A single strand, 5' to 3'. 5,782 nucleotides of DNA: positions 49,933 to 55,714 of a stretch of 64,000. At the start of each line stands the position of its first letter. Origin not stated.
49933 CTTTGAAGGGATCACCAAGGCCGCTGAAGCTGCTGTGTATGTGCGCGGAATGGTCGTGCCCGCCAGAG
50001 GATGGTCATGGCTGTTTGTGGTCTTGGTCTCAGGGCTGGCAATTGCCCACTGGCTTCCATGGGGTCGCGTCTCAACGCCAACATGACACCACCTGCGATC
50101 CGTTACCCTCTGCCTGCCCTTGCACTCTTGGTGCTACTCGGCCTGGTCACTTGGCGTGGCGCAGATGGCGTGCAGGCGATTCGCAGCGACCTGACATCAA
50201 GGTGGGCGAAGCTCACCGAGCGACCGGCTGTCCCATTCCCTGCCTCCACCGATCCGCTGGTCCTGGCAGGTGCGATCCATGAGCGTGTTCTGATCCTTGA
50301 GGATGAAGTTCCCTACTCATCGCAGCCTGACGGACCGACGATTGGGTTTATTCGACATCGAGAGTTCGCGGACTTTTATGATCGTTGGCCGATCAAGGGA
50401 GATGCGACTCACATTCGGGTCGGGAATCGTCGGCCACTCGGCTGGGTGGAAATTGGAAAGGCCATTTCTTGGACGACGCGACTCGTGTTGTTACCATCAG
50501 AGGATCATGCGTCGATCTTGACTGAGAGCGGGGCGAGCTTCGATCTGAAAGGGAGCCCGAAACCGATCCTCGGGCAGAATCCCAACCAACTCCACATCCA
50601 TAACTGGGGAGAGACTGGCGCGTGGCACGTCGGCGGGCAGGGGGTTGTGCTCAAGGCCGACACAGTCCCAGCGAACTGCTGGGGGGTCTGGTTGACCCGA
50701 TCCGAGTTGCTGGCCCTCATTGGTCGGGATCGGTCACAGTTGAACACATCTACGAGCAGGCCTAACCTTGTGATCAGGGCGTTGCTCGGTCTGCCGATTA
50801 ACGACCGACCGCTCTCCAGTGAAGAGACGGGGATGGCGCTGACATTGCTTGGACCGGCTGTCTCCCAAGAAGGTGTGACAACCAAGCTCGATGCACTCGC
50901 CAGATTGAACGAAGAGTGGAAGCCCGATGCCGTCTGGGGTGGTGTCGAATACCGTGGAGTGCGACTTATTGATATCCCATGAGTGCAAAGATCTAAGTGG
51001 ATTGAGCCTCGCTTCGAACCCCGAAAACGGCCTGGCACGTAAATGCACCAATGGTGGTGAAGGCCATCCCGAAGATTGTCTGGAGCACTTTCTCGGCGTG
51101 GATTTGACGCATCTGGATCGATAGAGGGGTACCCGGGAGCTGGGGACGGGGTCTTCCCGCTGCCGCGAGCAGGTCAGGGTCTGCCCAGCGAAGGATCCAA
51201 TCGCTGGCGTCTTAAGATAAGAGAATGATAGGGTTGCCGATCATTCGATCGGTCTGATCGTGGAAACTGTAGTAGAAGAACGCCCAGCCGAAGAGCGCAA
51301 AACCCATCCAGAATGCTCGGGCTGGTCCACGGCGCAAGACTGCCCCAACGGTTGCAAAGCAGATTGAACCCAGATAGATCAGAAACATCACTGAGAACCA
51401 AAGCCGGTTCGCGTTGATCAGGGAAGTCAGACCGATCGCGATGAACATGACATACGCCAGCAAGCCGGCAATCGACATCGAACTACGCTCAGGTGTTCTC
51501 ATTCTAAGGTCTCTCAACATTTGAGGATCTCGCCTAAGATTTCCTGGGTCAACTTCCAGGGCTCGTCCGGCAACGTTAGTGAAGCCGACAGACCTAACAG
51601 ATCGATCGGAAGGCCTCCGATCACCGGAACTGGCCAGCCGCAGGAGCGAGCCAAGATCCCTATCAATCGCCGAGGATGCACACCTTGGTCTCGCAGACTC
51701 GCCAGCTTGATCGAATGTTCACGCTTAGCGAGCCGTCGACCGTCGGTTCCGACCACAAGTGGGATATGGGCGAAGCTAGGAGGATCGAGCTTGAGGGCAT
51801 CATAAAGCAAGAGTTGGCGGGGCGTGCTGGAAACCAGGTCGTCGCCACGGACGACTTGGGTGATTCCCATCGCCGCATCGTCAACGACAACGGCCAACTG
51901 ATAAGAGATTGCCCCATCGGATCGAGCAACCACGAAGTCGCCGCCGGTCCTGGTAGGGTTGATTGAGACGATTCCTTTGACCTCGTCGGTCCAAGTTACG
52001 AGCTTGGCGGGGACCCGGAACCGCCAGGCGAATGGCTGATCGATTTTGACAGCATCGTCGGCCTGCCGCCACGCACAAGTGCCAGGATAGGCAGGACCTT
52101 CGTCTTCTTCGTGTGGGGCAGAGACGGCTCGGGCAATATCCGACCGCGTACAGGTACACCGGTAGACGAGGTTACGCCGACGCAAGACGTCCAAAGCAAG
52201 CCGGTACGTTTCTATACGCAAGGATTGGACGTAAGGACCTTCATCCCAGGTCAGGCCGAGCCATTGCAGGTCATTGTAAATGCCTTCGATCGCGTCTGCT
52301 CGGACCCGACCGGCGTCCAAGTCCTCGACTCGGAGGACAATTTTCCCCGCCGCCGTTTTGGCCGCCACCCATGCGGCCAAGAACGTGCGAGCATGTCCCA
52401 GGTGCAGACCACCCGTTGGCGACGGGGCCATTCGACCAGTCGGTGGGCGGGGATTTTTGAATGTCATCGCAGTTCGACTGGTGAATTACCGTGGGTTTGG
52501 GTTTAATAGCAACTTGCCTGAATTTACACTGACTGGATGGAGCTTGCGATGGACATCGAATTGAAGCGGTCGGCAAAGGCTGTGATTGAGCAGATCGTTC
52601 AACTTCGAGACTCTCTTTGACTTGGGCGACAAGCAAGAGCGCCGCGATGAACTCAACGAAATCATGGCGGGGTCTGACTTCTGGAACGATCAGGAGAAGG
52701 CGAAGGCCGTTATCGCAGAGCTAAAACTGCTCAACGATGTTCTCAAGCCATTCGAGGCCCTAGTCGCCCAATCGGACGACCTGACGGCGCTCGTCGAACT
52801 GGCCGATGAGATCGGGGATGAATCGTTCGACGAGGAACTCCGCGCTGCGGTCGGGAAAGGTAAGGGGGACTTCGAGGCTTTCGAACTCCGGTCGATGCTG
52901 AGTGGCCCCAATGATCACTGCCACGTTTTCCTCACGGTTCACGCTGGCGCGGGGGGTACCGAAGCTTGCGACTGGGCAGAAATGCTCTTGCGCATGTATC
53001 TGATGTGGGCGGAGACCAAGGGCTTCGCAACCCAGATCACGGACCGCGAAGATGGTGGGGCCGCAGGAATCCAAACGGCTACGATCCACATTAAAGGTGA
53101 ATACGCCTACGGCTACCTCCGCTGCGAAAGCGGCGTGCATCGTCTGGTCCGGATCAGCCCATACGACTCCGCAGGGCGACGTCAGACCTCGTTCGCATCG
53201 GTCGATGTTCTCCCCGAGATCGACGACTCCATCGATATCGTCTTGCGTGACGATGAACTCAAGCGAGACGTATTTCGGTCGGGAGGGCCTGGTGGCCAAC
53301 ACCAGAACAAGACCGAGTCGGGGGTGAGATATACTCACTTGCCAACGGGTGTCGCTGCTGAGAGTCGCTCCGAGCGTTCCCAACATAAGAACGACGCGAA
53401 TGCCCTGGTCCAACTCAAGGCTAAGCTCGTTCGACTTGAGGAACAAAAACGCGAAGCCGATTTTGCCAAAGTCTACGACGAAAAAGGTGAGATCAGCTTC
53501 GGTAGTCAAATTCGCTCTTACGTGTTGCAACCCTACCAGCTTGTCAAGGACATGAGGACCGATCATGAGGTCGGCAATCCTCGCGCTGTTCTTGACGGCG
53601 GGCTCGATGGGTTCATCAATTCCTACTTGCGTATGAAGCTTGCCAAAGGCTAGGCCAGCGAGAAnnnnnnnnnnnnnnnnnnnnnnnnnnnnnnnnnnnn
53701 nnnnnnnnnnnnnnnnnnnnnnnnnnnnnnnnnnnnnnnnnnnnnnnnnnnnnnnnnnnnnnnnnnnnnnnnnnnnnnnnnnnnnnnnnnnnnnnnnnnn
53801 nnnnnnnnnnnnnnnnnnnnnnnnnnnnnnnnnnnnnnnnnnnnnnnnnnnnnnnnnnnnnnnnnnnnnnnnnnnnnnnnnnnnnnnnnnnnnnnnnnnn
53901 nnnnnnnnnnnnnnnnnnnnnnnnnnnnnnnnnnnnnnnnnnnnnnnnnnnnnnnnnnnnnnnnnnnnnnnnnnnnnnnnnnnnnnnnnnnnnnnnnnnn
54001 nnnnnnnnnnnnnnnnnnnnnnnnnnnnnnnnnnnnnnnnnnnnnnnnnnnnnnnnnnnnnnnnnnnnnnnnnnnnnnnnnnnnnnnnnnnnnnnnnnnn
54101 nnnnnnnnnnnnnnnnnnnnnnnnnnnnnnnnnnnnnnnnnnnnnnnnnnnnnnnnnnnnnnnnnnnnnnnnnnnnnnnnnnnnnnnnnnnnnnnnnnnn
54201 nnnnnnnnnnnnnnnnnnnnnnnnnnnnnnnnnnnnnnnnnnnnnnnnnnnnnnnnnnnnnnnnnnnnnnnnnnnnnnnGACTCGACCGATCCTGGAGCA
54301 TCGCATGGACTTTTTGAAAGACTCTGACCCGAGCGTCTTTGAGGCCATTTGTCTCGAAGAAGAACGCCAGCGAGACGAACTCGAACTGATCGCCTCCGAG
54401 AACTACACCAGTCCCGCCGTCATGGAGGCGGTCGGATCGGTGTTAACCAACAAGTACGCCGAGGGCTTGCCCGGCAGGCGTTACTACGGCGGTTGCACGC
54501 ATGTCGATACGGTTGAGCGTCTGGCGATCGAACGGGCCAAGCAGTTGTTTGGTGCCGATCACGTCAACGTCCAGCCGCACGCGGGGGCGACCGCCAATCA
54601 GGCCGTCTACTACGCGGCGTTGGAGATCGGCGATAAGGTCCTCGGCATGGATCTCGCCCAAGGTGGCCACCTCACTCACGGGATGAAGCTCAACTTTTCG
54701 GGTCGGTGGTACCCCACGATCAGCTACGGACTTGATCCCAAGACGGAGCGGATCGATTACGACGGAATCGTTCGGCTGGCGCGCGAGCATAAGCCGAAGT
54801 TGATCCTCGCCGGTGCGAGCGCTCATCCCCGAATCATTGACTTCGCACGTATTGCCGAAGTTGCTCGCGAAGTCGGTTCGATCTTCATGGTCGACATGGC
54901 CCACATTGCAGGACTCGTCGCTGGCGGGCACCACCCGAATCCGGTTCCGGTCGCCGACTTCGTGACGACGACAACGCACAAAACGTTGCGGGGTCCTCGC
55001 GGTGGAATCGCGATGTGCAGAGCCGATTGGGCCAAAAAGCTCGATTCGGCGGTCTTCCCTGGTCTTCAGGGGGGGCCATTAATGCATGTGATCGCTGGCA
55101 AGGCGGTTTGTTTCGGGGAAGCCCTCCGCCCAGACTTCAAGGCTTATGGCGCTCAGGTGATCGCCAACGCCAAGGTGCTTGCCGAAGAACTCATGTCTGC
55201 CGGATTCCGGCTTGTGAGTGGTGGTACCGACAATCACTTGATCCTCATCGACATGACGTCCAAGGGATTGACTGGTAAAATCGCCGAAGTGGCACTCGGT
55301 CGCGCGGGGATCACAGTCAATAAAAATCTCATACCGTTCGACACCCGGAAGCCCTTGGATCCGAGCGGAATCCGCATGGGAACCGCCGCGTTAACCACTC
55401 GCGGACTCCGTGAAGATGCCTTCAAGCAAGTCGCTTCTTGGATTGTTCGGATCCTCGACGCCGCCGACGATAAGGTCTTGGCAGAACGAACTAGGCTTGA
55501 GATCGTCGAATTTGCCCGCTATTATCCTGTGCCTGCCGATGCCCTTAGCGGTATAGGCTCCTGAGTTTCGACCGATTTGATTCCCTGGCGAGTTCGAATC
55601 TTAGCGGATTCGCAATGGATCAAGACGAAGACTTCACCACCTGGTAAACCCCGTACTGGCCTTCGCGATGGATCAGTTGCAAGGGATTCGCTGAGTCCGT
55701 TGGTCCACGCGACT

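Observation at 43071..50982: Six-gene Hsp70 / Hsp70-vWA / TM-FHA / FHA-TM / vWA / unknown operon: candidate undescribed membrane-associated ATP-driven system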

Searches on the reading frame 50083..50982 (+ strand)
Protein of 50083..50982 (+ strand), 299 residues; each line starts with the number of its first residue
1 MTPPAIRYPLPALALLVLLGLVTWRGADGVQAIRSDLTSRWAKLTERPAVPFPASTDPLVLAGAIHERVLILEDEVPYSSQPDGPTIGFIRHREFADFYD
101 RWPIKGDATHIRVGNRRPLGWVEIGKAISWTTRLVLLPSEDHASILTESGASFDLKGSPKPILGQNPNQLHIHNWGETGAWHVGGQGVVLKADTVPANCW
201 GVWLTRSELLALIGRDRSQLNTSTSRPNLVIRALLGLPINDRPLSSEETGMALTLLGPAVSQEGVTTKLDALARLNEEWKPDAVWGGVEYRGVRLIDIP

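Call 4: search_protein_families(library=pfam, proteins=[window:50083-50982:+], max_evalue=0.01)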
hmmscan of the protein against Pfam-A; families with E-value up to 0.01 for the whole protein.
window:50083-50982:+ (299 aa): 0 families

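Call 5: search_protein_families(library=padloc, proteins=[window:50083-50982:+], max_evalue=0.01)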
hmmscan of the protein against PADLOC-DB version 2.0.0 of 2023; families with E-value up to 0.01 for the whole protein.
window:50083-50982:+ (299 aa): 0 families

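Call 6: search_protein_families(library=ncbifam, proteins=[window:50083-50982:+], max_evalue=0.01)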
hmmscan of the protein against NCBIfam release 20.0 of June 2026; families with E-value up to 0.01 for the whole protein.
window:50083-50982:+ (299 aa): 0 families

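Call 13: find_homologous_proteins(query=window:50083-50982:+, max_evalue=0.001)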
Query window:50083-50982:+ (299 aa): 8 proteins with E <= 0.001 among 8000 candidates.
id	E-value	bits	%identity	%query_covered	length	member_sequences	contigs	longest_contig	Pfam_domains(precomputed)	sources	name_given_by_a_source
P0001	8.8e-198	674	99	100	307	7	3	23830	-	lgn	-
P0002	3.2e-103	363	56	96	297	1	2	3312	-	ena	-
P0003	1.0e-90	322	48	100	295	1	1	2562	-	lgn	-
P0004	5.3e-54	202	41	99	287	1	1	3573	-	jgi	jgi:hypothetical protein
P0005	3.8e-53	199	40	99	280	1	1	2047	-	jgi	jgi:hypothetical protein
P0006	1.1e-49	187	37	100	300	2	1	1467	-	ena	-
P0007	1.8e-48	183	38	99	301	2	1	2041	-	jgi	-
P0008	6.3e-45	172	36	99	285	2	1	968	-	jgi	jgi:hypothetical protein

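Call 14: find_encoding_contigs(protein=P0001, flank=10000, max_places=3)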
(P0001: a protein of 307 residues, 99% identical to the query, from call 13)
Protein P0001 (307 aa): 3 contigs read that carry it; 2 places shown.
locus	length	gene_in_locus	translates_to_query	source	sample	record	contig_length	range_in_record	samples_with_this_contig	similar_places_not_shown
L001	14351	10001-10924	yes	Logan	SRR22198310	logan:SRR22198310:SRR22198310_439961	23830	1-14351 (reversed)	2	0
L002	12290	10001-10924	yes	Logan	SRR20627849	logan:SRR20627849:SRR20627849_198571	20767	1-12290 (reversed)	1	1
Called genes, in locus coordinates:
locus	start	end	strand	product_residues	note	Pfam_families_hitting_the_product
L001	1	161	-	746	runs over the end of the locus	PF08487:VIT, PF00092:VWA, PF10138:vWA-TerF-like (weak), PF13519:VWA_2, PF13768:VWA_3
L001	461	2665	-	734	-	PF03160:Calx-beta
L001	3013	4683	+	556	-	PF00012:HSP70, PF06723:MreB_Mbl, PF00012:HSP70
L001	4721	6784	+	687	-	PF00012:HSP70, PF06723:MreB_Mbl, PF00012:HSP70, PF05762:VWA_CoxE (faint), PF00092:VWA, PF13519:VWA_2, PF13768:VWA_3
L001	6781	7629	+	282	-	PF00498:FHA (weak), PF16697:Yop-YscD_cpl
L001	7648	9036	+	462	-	PF16697:Yop-YscD_cpl, PF00498:FHA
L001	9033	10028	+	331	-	PF05762:VWA_CoxE, PF00092:VWA, PF13519:VWA_2, PF13768:VWA_3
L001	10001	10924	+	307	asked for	-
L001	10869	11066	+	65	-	-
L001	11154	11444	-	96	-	-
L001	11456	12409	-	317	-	PF00749:tRNA-synt_1c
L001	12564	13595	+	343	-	PF03462:PCRF, PF00472:RF-1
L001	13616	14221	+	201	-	-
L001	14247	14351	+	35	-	?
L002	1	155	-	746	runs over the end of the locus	PF08487:VIT, PF00092:VWA, PF10138:vWA-TerF-like (weak), PF13519:VWA_2, PF13768:VWA_3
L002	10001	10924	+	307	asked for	-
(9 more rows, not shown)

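Call 15: find_encoding_contigs(protein=P0004, flank=10000, max_places=3)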
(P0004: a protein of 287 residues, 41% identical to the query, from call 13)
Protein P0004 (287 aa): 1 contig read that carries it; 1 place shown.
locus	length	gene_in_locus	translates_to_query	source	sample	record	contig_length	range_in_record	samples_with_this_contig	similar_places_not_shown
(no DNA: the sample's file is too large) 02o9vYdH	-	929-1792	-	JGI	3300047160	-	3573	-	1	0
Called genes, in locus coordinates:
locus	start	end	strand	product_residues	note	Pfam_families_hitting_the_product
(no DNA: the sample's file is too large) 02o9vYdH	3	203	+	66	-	?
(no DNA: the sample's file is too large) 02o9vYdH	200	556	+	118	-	PF02641:DUF190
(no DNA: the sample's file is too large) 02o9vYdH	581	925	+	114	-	PF02641:DUF190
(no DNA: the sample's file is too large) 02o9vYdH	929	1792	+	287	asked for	-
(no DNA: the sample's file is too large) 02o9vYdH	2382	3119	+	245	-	-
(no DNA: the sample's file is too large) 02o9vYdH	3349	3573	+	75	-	?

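Call 16: find_encoding_contigs(protein=P0002, flank=10000, max_places=3)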
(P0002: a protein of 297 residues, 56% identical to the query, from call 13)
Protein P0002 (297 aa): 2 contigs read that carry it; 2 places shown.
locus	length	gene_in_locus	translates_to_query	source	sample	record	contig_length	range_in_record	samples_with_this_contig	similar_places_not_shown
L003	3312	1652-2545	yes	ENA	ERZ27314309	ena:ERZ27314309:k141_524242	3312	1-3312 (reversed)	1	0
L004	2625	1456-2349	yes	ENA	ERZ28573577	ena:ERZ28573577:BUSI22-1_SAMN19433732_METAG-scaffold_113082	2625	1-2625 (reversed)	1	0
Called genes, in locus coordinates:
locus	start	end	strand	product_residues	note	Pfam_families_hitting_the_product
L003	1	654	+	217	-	?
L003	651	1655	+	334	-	PF05762:VWA_CoxE, PF00092:VWA, PF13519:VWA_2, PF13768:VWA_3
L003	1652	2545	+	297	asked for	-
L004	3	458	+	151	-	?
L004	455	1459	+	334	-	PF05762:VWA_CoxE, PF00092:VWA, PF13519:VWA_2, PF13768:VWA_3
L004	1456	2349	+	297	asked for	-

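Call 30: search_solved_structures(query=window:50083-50982:+, max_evalue=10)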
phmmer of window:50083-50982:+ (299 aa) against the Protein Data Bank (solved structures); distinct sequences matched with E-value up to 10: 0.

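Call 40: predict_structure(alignment_id=A1)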
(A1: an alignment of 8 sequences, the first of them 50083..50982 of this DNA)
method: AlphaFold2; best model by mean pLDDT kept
length: 299 residues; sequences in the alignment: 8
mean_pLDDT: 61.5   pTM: 0.45
mean pLDDT of the five models: 61.5, 58.8, 58.7, 57.0, 56.7
residues with pLDDT >= 90: 5; 70-90: 95; 50-70: 127; < 50: 72
segments of 3 or more residues with pLDDT < 50: 1-4, 47-63, 215-224, 233-237, 255-285
pLDDT, mean of each block of 10 residues (from residue 1): 53 78 65 63 52 35 61 82 88 75 75 82 78 62 69 69 71 65 65 70 57 47 48 50 63 48 36 35 50 51
secondary structure, 60 per line:
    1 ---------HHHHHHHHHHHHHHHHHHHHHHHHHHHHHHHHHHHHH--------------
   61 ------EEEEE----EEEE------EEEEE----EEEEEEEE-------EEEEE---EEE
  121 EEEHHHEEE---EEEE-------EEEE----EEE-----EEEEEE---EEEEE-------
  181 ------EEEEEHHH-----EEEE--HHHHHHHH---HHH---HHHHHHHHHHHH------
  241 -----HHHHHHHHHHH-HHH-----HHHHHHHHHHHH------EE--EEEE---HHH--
elements in order: H10-46 E67-71 E76-79 E86-90 E95-102 E110-114 E118-123 E127-129 E133-136 E144-147 E152-154 E160-165 E169-173 E187-191 E200-203 H206-213 H223-234 H246-256 H266-277 E288-291

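Call 86: fold_search(model_id=the predicted structure, library=pdb)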
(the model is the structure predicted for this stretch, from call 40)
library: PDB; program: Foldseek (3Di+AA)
matches with E <= 10: 489; with E <= 0.001: 2
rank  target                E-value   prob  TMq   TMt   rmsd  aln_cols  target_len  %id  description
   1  9a7d_A                7.0e-04  0.98  0.20  0.13  11.8       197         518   18  Integrative model of YRVJ-YACD by crosslinking MS and deep learning (released 2024-09-18)
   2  3m1u_B                8.8e-04  0.98  0.16  0.12  13.8       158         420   10  Crystal structure of a Putative gamma-D-glutamyl-L-diamino acid endopeptidase (DVU_0896) from DESULFOVIBRIO VULGARIS H (released 2010-04-07)
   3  3m1u_A                4.2e-03  0.91  0.16  0.12  13.5       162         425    9  Crystal structure of a Putative gamma-D-glutamyl-L-diamino acid endopeptidase (DVU_0896) from DESULFOVIBRIO VULGARIS H (released 2010-04-07)
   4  6sqx_A                2.3e-02  0.69  0.17  0.11  13.1       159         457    9  Insights into a novel NlpC/P60 Endopeptidase from Photobacterium damselae subsp. piscicida (released 2020-09-30)
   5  3h41                  2.5e-02  0.60  0.17  0.16  11.2       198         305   11  CRYSTAL STRUCTURE OF A NLPC/P60 FAMILY PROTEIN (BCE_2878) FROM BACILLUS CEREUS ATCC 10987 AT 1.79 A RESOLUTION (released 2009-05-05)
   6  5jqc                  4.5e-02  0.63  0.18  0.21  12.7       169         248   10  Crystal structure putative autolysin from Listeria monocytogenes (released 2016-05-18)
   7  6sqx_B                5.4e-02  0.63  0.17  0.12  12.0       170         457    9  Insights into a novel NlpC/P60 Endopeptidase from Photobacterium damselae subsp. piscicida (released 2020-09-30)
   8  4krt_B                5.4e-02  0.28  0.15  0.14  12.0       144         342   13  X-ray structure of endolysin from clostridium perfringens phage phiSM101 (released 2014-04-02)
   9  2lmj_MODEL_1_A        6.0e-02  0.92  0.15  0.56   5.1        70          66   20  Itk-sh3 (released 2012-12-05)
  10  7qeh                  6.0e-02  0.66  0.20  0.39   8.5       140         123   14  LTA-binding domain of SlpA, the S-layer protein from Lactobacillus amylovorus (released 2022-12-14)
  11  6uy9                  8.6e-02  0.38  0.16  0.32  10.0       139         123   11  Crystal structure of the STAC3 tandem SH3 domains - P269R, W284S (released 2020-06-17)
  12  4epc                  9.7e-02  0.44  0.17  0.31  12.1       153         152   10  Crystal structure of Autolysin repeat domains from Staphylococcus epidermidis (released 2012-06-06)
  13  8aol                  1.4e-01  0.33  0.18  0.35  10.8       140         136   11  Crystal structure of S-layer protein SlpX from Lactobacillus acidophilus, domain III (aa 363-499) (released 2023-08-23)
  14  6biq_A                1.4e-01  0.30  0.15  0.16  11.1       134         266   11  Structure of NlpC2 from Trichomonas vaginalis (released 2018-11-07)
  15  6biq_B                1.9e-01  0.28  0.17  0.19  11.2       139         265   17  Structure of NlpC2 from Trichomonas vaginalis (released 2018-11-07)
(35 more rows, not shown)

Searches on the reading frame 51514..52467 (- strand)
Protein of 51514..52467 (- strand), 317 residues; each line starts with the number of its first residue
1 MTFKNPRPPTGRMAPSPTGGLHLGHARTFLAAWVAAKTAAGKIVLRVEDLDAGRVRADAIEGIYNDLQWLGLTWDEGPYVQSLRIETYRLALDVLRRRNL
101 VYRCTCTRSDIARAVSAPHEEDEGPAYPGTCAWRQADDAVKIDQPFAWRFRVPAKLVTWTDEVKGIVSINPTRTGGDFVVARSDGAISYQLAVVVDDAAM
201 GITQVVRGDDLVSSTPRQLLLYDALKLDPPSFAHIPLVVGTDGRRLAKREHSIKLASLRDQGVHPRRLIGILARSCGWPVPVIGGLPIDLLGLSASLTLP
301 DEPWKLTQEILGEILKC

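Call 10: search_protein_families(library=pfam, proteins=[window:51514-52467:-], max_evalue=0.001)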
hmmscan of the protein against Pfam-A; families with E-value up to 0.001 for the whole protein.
window:51514-52467:- (317 aa): 1 family
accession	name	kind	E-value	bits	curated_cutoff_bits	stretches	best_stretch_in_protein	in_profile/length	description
PF00749.27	tRNA-synt_1c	-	1e-53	182.8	23.4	1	12-279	5-278/314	tRNA synthetases class I (E and Q), catalytic domain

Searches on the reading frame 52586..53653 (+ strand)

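Call 10: search_protein_families(library=pfam, proteins=[window:52586-53653:+], max_evalue=0.001)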
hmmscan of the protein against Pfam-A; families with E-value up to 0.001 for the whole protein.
window:52586-53653:+ (355 aa): 2 families
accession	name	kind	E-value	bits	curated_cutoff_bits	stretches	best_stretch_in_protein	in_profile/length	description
PF03462.23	PCRF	-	2.7e-54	184.4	24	1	17-206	2-194/194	PCRF domain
PF00472.26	RF-1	-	9.7e-32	109.8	35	1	215-324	2-116/116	RF-1 domain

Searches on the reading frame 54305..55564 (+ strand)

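Call 10: search_protein_families(library=pfam, proteins=[window:54305-55564:+], max_evalue=0.001)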
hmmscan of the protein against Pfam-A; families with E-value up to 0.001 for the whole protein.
window:54305-55564:+ (419 aa): 2 families
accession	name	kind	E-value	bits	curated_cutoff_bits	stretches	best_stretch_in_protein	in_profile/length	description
PF00464.25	SHMT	-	1.8e-162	540.9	27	1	4-380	1-399/399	Serine hydroxymethyltransferase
PF00155.27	Aminotran_1_2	-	3.8e-05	23.5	19.7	1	35-366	18-352/361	Aminotransferase class I and II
